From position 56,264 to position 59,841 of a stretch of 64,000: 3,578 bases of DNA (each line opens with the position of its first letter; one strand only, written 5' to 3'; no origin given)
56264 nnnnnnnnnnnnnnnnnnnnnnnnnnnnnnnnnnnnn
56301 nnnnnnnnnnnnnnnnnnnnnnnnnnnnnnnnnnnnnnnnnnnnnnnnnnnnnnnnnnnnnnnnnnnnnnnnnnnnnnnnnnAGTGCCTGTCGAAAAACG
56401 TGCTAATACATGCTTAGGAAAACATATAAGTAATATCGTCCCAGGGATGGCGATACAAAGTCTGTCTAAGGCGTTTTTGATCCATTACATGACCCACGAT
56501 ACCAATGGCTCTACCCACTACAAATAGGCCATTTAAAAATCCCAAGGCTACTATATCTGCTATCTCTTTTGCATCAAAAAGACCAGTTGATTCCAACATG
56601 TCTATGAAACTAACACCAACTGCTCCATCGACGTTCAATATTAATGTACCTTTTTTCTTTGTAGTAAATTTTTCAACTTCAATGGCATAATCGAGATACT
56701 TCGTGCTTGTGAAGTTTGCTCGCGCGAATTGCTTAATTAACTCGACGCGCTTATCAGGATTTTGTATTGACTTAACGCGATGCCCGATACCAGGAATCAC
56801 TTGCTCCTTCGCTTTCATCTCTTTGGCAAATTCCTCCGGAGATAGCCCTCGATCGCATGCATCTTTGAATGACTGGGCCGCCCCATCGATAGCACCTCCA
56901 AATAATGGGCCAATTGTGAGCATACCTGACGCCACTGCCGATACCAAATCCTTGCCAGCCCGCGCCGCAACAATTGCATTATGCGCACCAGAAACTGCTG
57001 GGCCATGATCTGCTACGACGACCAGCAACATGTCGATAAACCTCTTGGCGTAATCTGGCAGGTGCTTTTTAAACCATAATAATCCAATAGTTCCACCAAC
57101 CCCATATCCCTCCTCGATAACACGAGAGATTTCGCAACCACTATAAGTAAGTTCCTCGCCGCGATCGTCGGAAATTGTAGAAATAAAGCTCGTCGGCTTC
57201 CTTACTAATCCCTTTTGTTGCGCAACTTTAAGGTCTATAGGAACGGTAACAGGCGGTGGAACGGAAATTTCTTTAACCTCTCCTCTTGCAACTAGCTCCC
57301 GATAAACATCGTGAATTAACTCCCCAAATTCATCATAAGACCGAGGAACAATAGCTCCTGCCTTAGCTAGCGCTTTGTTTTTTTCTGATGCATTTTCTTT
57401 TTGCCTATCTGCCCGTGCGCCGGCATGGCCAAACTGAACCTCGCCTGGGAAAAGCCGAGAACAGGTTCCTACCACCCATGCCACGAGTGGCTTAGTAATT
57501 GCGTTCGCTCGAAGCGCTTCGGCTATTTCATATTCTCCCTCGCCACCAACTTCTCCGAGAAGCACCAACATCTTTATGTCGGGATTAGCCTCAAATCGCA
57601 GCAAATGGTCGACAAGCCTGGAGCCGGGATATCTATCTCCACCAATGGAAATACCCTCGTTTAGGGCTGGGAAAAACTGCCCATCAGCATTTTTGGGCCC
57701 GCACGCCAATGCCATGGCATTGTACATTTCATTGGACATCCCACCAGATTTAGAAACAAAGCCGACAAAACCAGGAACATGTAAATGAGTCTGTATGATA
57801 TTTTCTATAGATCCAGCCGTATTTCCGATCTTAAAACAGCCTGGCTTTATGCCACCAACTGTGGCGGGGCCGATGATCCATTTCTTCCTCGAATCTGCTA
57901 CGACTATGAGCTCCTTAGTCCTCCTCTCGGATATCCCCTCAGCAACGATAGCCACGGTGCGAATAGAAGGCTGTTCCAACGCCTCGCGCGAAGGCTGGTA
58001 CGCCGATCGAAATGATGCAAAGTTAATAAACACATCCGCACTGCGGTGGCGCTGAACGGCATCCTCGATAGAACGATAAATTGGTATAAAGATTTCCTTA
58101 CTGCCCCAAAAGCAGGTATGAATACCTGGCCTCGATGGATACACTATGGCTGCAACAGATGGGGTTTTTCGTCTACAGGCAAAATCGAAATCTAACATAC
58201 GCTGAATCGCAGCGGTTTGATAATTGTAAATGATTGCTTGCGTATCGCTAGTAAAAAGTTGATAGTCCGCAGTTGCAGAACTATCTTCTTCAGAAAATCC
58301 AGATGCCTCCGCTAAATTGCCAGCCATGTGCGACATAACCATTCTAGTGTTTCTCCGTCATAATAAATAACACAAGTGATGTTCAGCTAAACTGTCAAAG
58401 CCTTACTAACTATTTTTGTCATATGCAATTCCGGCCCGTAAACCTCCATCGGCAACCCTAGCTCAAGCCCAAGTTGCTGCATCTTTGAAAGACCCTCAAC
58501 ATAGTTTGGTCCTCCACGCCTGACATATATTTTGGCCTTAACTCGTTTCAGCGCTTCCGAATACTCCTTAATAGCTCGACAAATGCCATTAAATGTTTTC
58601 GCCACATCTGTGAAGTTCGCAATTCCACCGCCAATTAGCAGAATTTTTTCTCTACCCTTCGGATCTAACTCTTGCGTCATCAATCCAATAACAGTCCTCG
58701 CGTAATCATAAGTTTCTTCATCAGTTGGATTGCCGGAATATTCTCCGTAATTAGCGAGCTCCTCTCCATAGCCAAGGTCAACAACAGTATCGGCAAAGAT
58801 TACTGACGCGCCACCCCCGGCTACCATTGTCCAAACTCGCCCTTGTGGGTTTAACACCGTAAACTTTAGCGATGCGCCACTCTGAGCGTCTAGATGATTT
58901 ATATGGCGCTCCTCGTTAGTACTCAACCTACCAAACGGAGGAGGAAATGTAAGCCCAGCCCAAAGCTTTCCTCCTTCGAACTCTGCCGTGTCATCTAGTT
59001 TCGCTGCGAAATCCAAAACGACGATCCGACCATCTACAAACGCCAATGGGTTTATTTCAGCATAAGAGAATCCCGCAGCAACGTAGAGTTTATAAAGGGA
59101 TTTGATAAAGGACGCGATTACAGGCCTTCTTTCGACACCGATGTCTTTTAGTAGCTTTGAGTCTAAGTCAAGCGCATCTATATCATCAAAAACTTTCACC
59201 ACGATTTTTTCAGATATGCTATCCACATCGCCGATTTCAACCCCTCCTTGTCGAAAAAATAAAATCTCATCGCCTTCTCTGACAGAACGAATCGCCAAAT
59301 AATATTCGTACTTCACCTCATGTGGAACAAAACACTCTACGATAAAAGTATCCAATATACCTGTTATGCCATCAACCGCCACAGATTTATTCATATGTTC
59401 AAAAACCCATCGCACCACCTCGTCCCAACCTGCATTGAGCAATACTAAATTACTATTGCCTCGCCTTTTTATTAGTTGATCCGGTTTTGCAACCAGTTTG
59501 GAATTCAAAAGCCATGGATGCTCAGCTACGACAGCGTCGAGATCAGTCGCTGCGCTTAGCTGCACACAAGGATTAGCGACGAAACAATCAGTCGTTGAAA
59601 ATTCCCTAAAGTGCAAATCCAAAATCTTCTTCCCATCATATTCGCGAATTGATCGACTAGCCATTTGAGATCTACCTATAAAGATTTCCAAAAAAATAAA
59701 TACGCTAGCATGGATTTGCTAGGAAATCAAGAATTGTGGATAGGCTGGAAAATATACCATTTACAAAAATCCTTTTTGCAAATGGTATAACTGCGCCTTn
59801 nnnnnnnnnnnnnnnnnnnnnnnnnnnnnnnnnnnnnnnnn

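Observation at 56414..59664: Eukaryote-like ATP-citrate lyase genes aclB-aclA, a reductive-TCA marker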

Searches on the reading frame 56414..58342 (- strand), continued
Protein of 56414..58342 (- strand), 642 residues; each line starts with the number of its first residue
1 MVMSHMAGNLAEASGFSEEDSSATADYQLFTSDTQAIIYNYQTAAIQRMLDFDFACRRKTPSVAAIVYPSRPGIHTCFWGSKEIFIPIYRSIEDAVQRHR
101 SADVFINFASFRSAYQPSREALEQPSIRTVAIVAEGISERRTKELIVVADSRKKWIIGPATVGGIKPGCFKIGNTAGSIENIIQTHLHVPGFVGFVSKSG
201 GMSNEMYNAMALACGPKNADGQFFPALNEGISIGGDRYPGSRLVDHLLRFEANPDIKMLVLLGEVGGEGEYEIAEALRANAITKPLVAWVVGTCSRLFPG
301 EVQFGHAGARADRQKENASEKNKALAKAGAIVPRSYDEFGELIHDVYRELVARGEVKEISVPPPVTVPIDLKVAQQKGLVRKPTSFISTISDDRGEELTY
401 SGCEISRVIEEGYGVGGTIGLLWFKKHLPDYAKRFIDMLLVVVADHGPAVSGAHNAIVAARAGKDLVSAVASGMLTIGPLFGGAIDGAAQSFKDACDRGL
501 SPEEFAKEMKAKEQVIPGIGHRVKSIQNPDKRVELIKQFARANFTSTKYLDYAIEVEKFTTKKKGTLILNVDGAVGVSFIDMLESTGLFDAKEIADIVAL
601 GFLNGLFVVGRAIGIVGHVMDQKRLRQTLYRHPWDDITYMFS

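Call 62: search_protein_families(library=pfam, max_evalue=0.00001, proteins=[L048:5477-7426:+, L041:2895-4763:-, L005:5114-6307:+, L039:459-1619:+, L026:12676-13893:+, L057:12170-12655:-, L056:11708-12631:-, L055:214-1353:+, L051:1457-2656:+, L025:5074-6162:-])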
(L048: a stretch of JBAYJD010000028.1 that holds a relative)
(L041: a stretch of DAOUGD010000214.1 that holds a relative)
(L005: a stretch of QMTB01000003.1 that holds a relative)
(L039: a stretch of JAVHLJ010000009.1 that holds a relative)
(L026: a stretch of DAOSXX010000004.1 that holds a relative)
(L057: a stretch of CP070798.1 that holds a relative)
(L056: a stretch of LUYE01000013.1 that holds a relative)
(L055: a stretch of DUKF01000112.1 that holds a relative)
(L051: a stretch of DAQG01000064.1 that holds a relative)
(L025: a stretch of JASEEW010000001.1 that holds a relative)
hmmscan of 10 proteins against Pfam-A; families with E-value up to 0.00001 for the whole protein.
L048:5477-7426:+ (650 aa): 2 families
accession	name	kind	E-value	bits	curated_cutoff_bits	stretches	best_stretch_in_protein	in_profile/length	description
PF00330.25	Aconitase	-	4.9e-106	355.9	28.7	2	8-284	1-305/463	Aconitase family (aconitate hydratase)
PF00694.25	Aconitase_C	-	3e-20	73.3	22.8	1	516-580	66-130/131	Aconitase C-terminal domain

L041:2895-4763:- (623 aa): 0 families

L005:5114-6307:+ (398 aa): 1 family
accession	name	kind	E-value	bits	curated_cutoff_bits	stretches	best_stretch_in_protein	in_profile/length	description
PF00180.25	Iso_dh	-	8.6e-69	232.9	27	1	42-351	2-320/348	Isocitrate/isopropylmalate dehydrogenase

L039:459-1619:+ (387 aa): 0 families

L026:12676-13893:+ (406 aa): 2 families
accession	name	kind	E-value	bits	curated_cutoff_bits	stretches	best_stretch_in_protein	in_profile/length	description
PF13263.12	PHP_C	-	5e-13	48.8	21.3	1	315-376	1-56/56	PHP-associated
PF02811.25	PHP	-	3.3e-09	37.7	26.4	1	185-250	1-66/164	PHP domain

L057:12170-12655:- (162 aa): 0 families

L056:11708-12631:- (308 aa): 0 families

L055:214-1353:+ (380 aa): 22 families
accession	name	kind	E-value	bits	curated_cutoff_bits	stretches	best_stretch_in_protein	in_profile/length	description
PF13424.12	TPR_12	-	2e-107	352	30.1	9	200-275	2-77/77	Tetratricopeptide repeat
PF13374.12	TPR_10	-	4e-92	300.3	27.5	8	289-325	6-42/42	Tetratricopeptide repeat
PF24885.1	TPR_NPHP3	-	4.7e-67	226.3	100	4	75-170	99-194/239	Nephrocystin-3 TPR domain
PF00515.34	TPR_1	-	2.8e-58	191.9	27.8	2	289-317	5-33/34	Tetratricopeptide repeat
PF13181.12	TPR_8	-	2.3e-57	186.7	25.7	0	163-191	5-33/34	Tetratricopeptide repeat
PF07719.23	TPR_2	-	4.1e-52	170.4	27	1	243-274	1-32/34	Tetratricopeptide repeat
PF13432.12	TPR_16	-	3.1e-25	88.7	32.7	0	249-315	3-61/65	Tetratricopeptide repeat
PF17874.7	TPR_MalT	-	3.5e-24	86.1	45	3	248-360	45-155/336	MalT-like TPR region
PF13428.12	TPR_14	-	5.7e-24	82.6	23.5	0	249-274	7-32/44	Tetratricopeptide repeat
PF13414.12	TPR_11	-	1.1e-23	83.1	26.8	0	294-316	3-25/42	TPR repeat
PF13176.12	TPR_7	-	7.1e-22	76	27.9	0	290-316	4-30/36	Tetratricopeptide repeat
PF13371.12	TPR_9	-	1.4e-15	57.4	35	0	155-202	25-70/73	Tetratricopeptide repeat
PF14559.12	TPR_19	-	3.7e-15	56.4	25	0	253-317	1-57/68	Tetratricopeptide repeat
PF13174.12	TPR_6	-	1.2e-14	54.3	26.3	0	165-187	6-28/33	Tetratricopeptide repeat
PF23914.1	TPR_CcmH_CycH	-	1.6e-13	51.2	42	0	159-191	50-82/158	Cytochrome c-type biogenesis protein H TPR domain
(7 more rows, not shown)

L051:1457-2656:+ (400 aa): 1 family
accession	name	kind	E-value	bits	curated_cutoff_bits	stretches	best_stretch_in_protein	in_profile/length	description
PF03706.18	LPG_synthase_TM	-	3.7e-45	155.1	33.4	1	58-371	5-302/302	Lysylphosphatidylglycerol synthase TM region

L025:5074-6162:- (363 aa): 1 family
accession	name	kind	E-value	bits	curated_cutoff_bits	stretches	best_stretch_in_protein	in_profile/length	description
PF01978.25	TrmB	-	2.2e-08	34.3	25.6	1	202-254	3-55/68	Sugar-specific transcriptional regulator TrmB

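Call 76: search_protein_representatives(protein=window:56414-58342:-)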
Query: 642 residues. Proteins with E-value up to 0.001 (for the whole library): 4807; up to 1e-10: 1823; up to 1e-30: 324. The best 150 are listed.
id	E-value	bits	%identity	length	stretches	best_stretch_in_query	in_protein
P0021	2.9e-288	973.9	49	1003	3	24-628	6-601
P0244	5.2e-217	738.6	53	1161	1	27-640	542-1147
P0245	3.2e-215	732.7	55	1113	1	23-640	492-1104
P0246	3.7e-189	646.6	49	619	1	28-639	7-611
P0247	5.9e-185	632.7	50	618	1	29-640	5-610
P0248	3.5e-184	630.1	53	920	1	27-612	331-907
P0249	7.9e-172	589.3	54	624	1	139-636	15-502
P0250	7.0e-167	573.0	52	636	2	29-353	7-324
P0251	1.3e-163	562.2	48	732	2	27-477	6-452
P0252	9.6e-160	549.4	48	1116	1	17-639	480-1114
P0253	1.5e-157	542.2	47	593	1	29-640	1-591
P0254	1.6e-153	528.8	47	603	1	30-637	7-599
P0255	8.4e-149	513.3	45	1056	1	30-639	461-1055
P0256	2.6e-148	511.7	45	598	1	32-639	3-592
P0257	4.1e-148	511.0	45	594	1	36-640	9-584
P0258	5.1e-148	510.7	43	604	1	28-637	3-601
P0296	7.3e-106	371.5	40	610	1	31-631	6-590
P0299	3.1e-102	359.5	39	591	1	29-639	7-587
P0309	1.1e-96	341.1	37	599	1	41-637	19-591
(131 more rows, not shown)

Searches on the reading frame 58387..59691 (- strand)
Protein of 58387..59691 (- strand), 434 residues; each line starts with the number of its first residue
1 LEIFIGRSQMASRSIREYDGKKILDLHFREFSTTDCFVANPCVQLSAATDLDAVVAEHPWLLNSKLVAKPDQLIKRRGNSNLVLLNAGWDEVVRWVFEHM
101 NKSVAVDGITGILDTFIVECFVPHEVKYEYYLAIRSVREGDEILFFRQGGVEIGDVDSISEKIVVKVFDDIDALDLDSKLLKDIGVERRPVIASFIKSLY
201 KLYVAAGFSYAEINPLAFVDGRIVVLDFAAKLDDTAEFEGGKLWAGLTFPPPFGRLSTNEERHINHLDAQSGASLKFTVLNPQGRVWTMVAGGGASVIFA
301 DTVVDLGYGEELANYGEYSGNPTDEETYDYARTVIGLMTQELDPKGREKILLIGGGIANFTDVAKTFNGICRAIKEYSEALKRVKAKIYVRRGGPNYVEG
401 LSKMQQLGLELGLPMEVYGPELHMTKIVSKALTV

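Call 4: search_protein_families(library=pfam, proteins=[window:58387-59691:-])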
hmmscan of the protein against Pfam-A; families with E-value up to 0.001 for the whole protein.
window:58387-59691:- (434 aa): 3 families
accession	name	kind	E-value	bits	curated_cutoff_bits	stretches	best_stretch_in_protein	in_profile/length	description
PF16114.10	Citrate_bind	-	1e-81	273.2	26.8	1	257-433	3-176/177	ATP citrate lyase citrate-binding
PF24948.1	Citrate_synth_N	-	2e-76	256.9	83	1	11-244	1-232/232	ATP-citrate synthase ATP-grasp domain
PF08442.15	ATP-grasp_2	-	2.1e-06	28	29.5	1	61-217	37-201/202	ATP-grasp domain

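Call 5: search_protein_families(library=ncbifam, proteins=[window:58387-59691:-])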
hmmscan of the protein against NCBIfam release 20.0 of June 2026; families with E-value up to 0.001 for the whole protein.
window:58387-59691:- (434 aa): 2 families
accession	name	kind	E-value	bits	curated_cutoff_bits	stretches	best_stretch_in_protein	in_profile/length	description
NF001913.0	PRK00696.1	equivalog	2.8e-13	49.6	370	1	123-410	101-367/388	ADP-forming succinate--CoA ligase subunit beta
TIGR01016.1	sucCoAbeta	subfamily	1.6e-12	47.1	375.55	1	49-411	29-368/386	succinate-CoA ligase subunit beta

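Call 7: search_solved_structures(query=window:58387-59664:-, show_alignments=2)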
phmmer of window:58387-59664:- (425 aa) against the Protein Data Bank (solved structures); distinct sequences matched with E-value up to 0.001: 20.
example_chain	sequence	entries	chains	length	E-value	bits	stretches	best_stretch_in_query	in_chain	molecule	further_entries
6hxi_A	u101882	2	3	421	2.7e-130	438.2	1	1-423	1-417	Citrate lyase, subunit 1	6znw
3mwd_A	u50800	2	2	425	9.2e-124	416.7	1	1-423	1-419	ATP-citrate synthase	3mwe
5tde_A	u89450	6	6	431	9.8e-124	416.6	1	1-423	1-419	ATP-citrate synthase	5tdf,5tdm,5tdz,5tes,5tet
5te1_A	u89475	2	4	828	4.3e-123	414.5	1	1-423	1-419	ATP-citrate synthase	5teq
3pff_A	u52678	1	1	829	6.7e-123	413.9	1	1-423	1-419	ATP-citrate synthase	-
6hxh_A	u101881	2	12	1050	1.1e-122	413.2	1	1-423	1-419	ATP-citrate synthase,Human ATP citrate lyase | ATP-citrate synthase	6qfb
6uuz_A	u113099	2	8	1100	1.2e-122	413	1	1-423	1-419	ATP-citrate synthase | ATP citrate lyase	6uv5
6poe_A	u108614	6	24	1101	1.2e-122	413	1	1-423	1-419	ATP-citrate synthase | ACLY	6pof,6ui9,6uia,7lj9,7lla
6uuw_A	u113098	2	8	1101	1.2e-122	413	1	1-423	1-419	ATP-citrate synthase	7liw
7rig_A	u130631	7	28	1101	1.2e-122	413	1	1-423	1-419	ATP-citrate synthase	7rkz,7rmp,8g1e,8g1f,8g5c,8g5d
6o0h_A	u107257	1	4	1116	1.2e-122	413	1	1-423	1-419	ATP-citrate synthase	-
9r90_A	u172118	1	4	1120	1.3e-122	413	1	1-423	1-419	Isoform 2 of ATP-citrate synthase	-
6hxj_A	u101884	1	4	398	1.7e-39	139.2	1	48-423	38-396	ATP-citrate lyase beta-subunit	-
6hxq_B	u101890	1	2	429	1.2e-11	47.5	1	183-417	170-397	Citryl-CoA synthetase large subunit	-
2fp4_B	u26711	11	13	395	1.7e-08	37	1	116-400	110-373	Succinyl-CoA ligase [GDP-forming] beta-chain, mitochondrial | Succinyl-CoA ligase [GDP-forming] subunit beta, mitochondrial | Succinate--CoA ligase [GDP-forming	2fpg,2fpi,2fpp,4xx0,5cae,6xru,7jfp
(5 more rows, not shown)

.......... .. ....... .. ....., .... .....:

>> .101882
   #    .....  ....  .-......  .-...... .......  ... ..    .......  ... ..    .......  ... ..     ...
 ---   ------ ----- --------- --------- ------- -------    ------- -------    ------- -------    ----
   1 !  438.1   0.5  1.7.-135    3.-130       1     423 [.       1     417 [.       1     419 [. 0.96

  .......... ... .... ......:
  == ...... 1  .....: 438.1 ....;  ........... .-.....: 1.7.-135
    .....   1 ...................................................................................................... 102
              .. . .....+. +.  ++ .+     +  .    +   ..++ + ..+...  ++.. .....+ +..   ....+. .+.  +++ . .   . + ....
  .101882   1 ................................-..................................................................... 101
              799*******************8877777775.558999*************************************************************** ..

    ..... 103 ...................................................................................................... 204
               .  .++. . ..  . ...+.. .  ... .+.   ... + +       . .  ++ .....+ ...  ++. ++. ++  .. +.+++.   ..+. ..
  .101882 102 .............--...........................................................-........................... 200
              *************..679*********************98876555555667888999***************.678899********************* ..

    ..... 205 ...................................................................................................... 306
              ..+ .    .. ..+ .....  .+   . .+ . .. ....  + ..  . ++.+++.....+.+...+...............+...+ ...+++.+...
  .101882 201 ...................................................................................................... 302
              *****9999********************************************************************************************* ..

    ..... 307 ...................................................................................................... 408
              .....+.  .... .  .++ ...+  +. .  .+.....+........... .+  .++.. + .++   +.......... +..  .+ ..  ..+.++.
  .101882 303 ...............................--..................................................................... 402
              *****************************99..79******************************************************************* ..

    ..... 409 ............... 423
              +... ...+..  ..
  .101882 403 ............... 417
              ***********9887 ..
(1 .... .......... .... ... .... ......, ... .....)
